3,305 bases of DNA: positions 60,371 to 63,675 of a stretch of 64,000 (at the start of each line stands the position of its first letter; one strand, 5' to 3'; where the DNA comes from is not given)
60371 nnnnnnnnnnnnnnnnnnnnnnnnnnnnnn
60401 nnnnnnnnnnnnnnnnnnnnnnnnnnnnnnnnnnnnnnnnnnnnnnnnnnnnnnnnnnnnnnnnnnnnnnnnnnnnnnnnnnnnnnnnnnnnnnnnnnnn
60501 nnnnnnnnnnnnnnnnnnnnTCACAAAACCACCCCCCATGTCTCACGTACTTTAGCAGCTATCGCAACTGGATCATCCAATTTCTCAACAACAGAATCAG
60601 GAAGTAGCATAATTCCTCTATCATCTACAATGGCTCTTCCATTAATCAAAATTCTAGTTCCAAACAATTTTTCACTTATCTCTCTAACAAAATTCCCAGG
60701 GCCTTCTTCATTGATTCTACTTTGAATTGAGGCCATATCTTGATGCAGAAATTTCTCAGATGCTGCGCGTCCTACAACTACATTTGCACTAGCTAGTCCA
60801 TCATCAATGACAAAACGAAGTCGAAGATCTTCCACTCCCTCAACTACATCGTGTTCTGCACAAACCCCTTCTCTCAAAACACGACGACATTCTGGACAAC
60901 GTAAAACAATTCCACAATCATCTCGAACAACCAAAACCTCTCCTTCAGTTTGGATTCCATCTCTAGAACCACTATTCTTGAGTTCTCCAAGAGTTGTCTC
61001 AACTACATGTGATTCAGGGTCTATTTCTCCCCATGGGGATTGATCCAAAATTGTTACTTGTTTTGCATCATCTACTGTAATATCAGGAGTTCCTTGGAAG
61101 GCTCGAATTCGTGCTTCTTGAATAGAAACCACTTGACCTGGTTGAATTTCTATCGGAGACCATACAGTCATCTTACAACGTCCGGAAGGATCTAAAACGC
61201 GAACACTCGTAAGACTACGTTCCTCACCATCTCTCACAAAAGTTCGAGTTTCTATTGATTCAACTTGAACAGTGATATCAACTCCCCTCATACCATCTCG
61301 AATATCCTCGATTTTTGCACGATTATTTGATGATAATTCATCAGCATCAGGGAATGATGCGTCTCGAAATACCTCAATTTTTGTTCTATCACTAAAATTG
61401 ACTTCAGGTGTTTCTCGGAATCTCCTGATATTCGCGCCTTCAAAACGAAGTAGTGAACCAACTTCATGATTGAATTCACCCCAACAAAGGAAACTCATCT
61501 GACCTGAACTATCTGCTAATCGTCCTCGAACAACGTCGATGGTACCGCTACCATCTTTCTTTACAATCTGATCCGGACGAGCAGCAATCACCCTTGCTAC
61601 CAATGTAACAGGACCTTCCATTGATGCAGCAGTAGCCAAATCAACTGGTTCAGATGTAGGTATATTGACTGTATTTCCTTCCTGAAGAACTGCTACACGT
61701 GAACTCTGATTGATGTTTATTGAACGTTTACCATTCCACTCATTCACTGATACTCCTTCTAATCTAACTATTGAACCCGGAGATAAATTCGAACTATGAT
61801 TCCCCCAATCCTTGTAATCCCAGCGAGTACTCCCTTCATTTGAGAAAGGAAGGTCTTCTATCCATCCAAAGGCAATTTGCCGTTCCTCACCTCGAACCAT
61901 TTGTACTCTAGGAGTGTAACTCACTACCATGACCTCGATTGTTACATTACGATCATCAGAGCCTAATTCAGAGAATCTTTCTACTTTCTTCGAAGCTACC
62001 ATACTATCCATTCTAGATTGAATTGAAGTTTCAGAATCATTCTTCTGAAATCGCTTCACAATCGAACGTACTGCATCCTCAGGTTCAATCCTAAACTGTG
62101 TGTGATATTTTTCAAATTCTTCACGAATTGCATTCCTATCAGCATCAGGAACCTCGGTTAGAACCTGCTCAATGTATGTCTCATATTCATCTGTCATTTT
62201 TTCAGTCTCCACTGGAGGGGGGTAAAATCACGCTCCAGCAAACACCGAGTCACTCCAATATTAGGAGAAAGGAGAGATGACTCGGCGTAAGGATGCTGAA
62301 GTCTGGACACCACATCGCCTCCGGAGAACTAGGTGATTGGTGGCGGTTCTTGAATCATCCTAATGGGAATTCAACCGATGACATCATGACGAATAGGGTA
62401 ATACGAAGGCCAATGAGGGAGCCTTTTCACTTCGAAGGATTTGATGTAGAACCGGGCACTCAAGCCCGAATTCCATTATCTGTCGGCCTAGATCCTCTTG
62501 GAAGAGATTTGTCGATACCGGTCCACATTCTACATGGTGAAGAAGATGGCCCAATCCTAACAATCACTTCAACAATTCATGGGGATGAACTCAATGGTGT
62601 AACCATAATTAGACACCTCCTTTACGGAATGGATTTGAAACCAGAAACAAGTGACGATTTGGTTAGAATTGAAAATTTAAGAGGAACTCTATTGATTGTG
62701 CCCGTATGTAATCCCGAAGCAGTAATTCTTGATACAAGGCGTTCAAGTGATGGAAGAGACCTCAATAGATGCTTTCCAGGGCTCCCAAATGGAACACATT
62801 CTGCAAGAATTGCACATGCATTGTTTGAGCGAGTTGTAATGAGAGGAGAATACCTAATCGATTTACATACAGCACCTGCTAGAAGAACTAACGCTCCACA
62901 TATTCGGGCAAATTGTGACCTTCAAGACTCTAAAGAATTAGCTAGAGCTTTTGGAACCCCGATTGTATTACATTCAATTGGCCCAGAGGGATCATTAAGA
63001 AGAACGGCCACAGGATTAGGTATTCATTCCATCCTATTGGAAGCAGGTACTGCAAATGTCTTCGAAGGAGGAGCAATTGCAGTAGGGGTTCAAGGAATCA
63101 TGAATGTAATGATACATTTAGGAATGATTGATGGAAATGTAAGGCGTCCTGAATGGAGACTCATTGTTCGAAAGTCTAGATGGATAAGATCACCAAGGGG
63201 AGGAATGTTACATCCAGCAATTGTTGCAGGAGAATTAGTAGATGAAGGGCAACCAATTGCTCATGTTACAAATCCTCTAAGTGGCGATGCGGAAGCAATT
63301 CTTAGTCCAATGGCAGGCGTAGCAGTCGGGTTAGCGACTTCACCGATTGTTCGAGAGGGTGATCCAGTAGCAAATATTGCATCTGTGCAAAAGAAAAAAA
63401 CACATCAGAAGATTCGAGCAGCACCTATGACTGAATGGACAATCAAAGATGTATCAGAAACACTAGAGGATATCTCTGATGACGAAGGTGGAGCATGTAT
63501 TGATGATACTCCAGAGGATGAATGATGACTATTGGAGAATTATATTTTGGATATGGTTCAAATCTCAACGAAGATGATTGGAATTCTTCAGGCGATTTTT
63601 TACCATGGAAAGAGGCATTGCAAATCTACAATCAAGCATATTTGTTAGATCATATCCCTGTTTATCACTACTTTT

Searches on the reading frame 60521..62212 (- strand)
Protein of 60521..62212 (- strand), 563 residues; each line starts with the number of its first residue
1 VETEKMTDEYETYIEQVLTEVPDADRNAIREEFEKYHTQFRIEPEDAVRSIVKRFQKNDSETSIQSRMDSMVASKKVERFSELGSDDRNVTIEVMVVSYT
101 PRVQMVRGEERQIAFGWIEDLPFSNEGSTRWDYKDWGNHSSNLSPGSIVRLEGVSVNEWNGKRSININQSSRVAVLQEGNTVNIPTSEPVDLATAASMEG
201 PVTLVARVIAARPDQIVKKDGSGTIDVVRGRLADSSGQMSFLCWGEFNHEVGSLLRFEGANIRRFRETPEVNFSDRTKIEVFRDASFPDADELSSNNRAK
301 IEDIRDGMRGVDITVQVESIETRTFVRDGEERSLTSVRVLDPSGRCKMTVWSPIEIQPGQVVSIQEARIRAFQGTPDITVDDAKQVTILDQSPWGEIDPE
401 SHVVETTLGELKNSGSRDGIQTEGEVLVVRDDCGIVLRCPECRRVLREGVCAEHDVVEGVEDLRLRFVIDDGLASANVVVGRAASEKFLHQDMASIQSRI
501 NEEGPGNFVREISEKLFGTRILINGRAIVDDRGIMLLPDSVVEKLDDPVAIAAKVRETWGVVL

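Call 3: search_protein_families(library=pfam, proteins=[window:60521-62212:-], max_evalue=0.1)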
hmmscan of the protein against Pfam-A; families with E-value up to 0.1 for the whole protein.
window:60521-62212:- (563 aa): 4 families
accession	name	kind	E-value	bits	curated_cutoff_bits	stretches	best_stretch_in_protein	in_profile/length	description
PF16900.11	REPA_OB_2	-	0.00022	21.6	27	0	136-174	57-96/98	Replication protein A OB domain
PF01336.31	tRNA_anti-codon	-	0.00045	20.5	27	0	131-168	34-70/75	OB-fold nucleic acid binding domain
PF17244.8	CDC24_OB3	-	0.014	15.7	25.4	0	303-365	1-60/216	Cell division control protein 24, OB domain 3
PF20120.5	DUF6510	-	0.025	14.9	26.4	1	424-454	39-69/86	Family of unknown function (DUF6510)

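Call 4: search_protein_families(library=ncbifam, proteins=[window:60521-62212:-], max_evalue=0.1)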
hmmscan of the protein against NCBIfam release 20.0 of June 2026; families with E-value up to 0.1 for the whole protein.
window:60521-62212:- (563 aa): 14 families
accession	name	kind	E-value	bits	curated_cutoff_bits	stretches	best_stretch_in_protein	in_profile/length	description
NF005554.0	PRK07218.1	equivalog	8e-86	288.7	447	2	202-554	71-416/423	Single-stranded DNA binding protein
NF005553.0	PRK07217.1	subfamily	5.6e-23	81.8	353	2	291-528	62-283/311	replication factor A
NF004998.0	PRK06386.1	equivalog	6.5e-19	68.4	556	2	296-547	105-344/358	replication factor A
NF005050.0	PRK06461.1-4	equivalog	9.4e-19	68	176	3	296-392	3-102/151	single-stranded DNA-binding protein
NF005051.0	PRK06461.1-5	equivalog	1e-18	67.8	235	3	299-395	3-102/146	single-stranded DNA-binding protein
NF009030.0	PRK12366.1-1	equivalog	1.3e-14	53.6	1147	2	202-447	428-689/796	replication factor A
NF005048.0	PRK06461.1-1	equivalog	4e-14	53.2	230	2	300-380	4-87/148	single-stranded DNA-binding protein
NF009032.0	PRK12366.1-3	equivalog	6.9e-08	31.2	773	1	318-488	421-592/651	replication factor A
NF006255.0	PRK08402.1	equivalog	1e-06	27.9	442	1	298-519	62-302/355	replication factor A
NF012035.0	PRK15491.1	equivalog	0.00013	21.3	362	1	277-352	143-222/374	replication factor A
NF009034.0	PRK12366.1-5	equivalog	0.0003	19.3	789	1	299-368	62-138/642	replication factor A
NF011288.0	PRK14699.1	equivalog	0.00067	18.7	544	1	199-352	67-222/484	replication factor A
NF005049.0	PRK06461.1-3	equivalog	0.0029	17.8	188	1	297-375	3-85/144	single-stranded DNA-binding protein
NF009033.0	PRK12366.1-4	equivalog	0.031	12.7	701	0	429-476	475-522/578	replication factor A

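Call 68: search_solved_structures(query=window:60521-62212:-, max_evalue=0.01)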
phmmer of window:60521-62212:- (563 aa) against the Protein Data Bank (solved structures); distinct sequences matched with E-value up to 0.01: 5.
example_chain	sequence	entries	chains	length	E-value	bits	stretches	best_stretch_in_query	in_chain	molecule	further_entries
8aas_A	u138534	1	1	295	3.5e-07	32.4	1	321-526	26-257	Replication factor A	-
8aaj_A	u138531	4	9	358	4.5e-07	32.1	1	318-526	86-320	Replication factor A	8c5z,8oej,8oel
2mna_A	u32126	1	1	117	3.5e-06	29.2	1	300-386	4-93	Single-stranded DNA binding protein (SSB)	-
1o7i_A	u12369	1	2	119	3.6e-06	29.1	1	300-386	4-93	SINGLE STRANDED DNA BINDING PROTEIN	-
7wcg_A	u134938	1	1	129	3.7e-06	29.1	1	300-392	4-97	Single-stranded DNA binding protein Ssb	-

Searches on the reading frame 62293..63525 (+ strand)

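Call 3: search_protein_families(library=pfam, proteins=[window:62293-63525:+], max_evalue=0.1)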
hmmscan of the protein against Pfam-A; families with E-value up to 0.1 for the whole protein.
window:62293-63525:+ (410 aa): 1 family
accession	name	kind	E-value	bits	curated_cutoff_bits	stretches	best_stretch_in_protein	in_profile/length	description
PF24827.1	AstE_AspA_cat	-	5.4e-31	108.1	25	1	86-275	2-191/192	Succinylglutamate desuccinylase/Aspartoacylase catalytic domain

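Call 4: search_protein_families(library=ncbifam, proteins=[window:62293-63525:+], max_evalue=0.1)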
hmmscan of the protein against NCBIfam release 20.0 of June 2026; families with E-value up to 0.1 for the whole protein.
window:62293-63525:+ (410 aa): 2 families
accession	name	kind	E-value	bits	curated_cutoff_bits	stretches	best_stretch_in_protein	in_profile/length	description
TIGR02994.1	ectoine_eutE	equivalog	1e-18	67.4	402.7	1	73-362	35-324/325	N(2)-acetyl-L-2,4-diaminobutanoate deacetylase DoeB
NF002601.0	PRK02259.1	equivalog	0.032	13.4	180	1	90-163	8-68/293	aspartoacylase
